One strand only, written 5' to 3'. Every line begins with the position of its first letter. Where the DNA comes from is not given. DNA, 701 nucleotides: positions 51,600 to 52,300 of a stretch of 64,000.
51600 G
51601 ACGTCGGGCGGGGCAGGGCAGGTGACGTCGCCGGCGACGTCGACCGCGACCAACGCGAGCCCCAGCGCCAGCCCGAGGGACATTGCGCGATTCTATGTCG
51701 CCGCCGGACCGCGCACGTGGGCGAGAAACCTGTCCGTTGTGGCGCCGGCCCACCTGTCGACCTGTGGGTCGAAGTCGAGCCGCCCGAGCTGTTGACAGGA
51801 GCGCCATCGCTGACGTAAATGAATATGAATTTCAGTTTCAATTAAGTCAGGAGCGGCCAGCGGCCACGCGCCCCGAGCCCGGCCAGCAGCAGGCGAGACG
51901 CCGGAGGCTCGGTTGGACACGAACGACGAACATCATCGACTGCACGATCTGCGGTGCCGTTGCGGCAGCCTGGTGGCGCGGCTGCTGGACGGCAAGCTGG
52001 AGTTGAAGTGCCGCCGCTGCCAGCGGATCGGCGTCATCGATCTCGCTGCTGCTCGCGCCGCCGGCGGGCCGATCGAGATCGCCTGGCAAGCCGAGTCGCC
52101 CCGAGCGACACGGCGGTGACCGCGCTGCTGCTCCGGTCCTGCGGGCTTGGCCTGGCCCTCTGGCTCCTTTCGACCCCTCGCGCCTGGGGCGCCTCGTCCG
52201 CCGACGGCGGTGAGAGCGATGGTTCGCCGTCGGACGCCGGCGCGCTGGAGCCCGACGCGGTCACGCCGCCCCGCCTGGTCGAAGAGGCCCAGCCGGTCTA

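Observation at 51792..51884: Duplicated ~95-nt promoter-operator-leader module in front of two iron-uptake operons (second copy 56689..56785)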

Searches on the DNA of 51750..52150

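Call 19: search_rna_families(source=window, start=51750, end=52150, threshold=evalue, max_evalue=10)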
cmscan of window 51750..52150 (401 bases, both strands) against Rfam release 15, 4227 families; matches with E-value up to 10: 4.
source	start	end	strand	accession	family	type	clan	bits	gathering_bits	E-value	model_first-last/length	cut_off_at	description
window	51955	52033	-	RF03944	mir-935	Gene; miRNA;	-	19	73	3.5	1-91/91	no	mir-935 microRNA precursor family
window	52010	52038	+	RF01059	mir-598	Gene; miRNA;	-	15.5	69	2.2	1-80/80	no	mir-598 microRNA precursor family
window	51981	52027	+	RF00312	snoZ206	Gene; snRNA; snoRNA; CD-box;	-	14.8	50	4.6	1-129/129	no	Small nucleolar RNA Z206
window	51936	52023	-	RF01779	AS1726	Gene;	-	14.8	50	8.6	1-78/78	no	AS1726 sRNA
